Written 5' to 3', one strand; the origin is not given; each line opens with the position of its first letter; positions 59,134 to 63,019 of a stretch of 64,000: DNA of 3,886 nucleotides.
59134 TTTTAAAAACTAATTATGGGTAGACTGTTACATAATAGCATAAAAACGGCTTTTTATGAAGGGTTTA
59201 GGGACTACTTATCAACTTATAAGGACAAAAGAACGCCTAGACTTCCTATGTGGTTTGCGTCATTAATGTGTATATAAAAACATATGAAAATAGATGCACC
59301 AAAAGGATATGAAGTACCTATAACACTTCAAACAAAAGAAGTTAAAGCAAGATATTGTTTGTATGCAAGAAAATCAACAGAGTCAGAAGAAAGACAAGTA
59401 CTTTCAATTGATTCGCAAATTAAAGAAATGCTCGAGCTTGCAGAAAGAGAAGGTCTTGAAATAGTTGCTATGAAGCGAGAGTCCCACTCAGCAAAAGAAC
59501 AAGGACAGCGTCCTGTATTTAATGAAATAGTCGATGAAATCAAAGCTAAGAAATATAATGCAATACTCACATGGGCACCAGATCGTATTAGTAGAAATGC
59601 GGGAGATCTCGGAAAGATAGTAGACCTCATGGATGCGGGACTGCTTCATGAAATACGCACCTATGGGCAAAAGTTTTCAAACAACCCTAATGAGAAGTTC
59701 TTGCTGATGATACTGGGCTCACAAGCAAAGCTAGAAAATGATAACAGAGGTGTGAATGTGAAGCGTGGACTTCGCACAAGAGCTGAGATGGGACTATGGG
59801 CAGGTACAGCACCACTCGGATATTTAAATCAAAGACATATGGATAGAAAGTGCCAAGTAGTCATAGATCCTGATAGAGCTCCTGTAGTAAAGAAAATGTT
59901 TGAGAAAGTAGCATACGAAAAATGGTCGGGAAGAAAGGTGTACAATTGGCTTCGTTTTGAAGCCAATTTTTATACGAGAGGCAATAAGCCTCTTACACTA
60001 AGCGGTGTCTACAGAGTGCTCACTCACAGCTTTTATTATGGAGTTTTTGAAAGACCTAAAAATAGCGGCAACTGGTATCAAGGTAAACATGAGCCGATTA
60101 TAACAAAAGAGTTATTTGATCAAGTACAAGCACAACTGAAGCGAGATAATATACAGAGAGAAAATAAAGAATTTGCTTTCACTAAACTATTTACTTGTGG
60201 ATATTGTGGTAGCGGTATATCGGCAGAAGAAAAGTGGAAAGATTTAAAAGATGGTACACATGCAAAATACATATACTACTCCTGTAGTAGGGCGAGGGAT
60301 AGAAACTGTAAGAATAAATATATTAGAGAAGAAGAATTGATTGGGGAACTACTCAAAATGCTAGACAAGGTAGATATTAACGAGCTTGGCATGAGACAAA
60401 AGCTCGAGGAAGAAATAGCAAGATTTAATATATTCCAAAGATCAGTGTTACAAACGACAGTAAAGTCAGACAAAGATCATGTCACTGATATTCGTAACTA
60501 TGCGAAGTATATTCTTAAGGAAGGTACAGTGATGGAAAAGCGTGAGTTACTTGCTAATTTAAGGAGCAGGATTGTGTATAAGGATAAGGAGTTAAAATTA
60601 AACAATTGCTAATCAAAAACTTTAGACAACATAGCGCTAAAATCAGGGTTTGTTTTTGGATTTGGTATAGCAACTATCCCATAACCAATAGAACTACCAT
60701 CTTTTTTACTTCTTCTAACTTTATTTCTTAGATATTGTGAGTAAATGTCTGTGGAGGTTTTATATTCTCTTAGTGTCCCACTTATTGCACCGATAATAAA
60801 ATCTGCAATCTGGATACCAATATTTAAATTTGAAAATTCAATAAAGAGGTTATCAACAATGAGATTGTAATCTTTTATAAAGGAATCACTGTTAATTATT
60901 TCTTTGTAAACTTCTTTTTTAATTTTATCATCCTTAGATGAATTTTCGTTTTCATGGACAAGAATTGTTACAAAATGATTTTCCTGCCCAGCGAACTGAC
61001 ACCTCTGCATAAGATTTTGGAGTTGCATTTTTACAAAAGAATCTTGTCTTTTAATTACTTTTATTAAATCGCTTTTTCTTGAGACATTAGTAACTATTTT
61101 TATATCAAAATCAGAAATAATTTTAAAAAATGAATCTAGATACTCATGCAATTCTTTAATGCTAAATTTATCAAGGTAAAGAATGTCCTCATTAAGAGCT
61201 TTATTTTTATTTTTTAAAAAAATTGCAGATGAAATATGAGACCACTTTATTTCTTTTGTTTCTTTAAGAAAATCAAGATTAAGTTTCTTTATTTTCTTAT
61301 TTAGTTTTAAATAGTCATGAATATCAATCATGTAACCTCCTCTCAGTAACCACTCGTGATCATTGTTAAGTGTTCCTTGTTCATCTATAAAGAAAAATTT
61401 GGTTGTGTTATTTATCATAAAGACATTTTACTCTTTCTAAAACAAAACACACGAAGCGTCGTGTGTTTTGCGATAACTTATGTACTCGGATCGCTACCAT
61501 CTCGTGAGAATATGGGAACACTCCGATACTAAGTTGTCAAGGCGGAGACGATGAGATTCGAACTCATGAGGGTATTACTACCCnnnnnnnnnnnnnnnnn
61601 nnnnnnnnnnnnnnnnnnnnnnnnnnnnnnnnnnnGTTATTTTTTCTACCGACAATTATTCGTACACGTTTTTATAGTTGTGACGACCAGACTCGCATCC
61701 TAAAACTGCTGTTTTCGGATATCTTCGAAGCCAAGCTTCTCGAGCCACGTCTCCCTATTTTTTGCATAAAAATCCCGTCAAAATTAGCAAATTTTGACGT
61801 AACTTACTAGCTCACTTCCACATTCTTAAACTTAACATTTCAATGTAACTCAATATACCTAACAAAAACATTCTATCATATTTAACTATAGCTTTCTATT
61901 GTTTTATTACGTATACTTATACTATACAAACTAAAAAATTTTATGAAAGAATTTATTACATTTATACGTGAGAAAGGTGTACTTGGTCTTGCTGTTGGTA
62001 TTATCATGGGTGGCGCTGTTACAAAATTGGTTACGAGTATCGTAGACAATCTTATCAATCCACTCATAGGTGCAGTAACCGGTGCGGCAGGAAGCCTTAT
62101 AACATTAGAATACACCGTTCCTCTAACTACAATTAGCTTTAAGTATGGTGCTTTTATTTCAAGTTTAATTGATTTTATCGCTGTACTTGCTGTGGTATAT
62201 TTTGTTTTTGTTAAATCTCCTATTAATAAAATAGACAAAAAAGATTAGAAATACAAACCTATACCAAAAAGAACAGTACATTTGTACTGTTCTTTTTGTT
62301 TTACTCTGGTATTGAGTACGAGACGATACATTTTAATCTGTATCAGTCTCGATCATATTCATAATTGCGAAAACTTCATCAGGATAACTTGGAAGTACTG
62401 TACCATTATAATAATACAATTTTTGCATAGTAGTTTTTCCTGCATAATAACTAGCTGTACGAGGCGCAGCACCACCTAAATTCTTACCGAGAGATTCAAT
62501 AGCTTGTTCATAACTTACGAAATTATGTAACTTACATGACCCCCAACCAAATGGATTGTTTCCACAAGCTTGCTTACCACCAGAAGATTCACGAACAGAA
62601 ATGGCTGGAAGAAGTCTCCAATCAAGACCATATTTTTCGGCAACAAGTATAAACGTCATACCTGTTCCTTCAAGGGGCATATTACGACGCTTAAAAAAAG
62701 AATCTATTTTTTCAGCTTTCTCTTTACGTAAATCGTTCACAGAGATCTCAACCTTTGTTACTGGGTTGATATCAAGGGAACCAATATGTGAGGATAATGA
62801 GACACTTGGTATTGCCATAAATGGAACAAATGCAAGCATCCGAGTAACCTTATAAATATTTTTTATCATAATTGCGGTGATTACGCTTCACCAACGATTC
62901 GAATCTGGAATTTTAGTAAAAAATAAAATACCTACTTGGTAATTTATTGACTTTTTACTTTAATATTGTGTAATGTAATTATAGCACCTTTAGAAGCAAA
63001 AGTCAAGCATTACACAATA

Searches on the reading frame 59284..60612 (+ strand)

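Call 17: search_protein_families(library=pfam, proteins=[window:59284-60612:+], max_evalue=0.01)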
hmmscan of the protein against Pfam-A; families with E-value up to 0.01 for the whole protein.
window:59284-60612:+ (442 aa): 3 families
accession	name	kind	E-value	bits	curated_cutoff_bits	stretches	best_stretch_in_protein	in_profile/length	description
PF00239.26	Resolvase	-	4e-19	69.6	23.3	1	26-171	3-144/145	Resolvase, N terminal domain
PF07508.19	Recombinase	-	2e-14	54.1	21.1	1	196-287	1-101/102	Recombinase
PF13408.12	Zn_ribbon_recom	-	7e-10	39.6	25.3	1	299-360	2-57/58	Recombinase zinc beta ribbon domain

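Call 18: search_protein_families(library=phrogs, proteins=[window:59284-60612:+], max_evalue=0.001)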
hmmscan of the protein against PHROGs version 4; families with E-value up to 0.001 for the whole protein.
window:59284-60612:+ (442 aa): 2 families
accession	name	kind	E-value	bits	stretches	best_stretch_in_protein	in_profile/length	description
phrog_95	-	integration and excision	1.7e-63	216.3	1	15-386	81-450/651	integrase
phrog_125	-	DNA, RNA and nucleotide metabolism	9.8e-19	68.9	1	16-287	14-250/254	DNA invertase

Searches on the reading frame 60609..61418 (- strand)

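Call 17: search_protein_families(library=pfam, proteins=[window:60609-61418:-], max_evalue=0.01)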
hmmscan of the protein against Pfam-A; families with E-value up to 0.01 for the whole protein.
window:60609-61418:- (269 aa): 1 family
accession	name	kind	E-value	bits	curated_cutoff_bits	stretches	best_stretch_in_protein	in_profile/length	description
PF12686.12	DUF3800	-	1.3e-07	32.9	21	1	8-213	1-147/149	Protein of unknown function (DUF3800)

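Call 18: search_protein_families(library=phrogs, proteins=[window:60609-61418:-], max_evalue=0.001)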
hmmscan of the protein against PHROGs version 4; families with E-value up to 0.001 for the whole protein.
window:60609-61418:- (269 aa): 1 family
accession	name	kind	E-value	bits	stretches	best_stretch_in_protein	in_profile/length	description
phrog_3732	-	unknown function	0.00019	22.1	0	4-223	5-204/263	-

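Call 86: search_protein_families(library=padloc, proteins=[window:60609-61418:-], max_evalue=0.001)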
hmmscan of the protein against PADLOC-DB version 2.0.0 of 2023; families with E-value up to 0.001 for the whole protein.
window:60609-61418:- (269 aa): 0 families

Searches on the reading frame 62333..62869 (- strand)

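Call 17: search_protein_families(library=pfam, proteins=[window:62333-62869:-], max_evalue=0.01)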
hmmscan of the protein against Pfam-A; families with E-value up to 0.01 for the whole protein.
window:62333-62869:- (178 aa): 1 family
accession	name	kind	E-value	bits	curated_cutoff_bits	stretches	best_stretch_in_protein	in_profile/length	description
PF01832.25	Glucosaminidase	-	0.0079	17.3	30.2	0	73-173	4-121/123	Mannosyl-glycoprotein endo-beta-N-acetylglucosaminidase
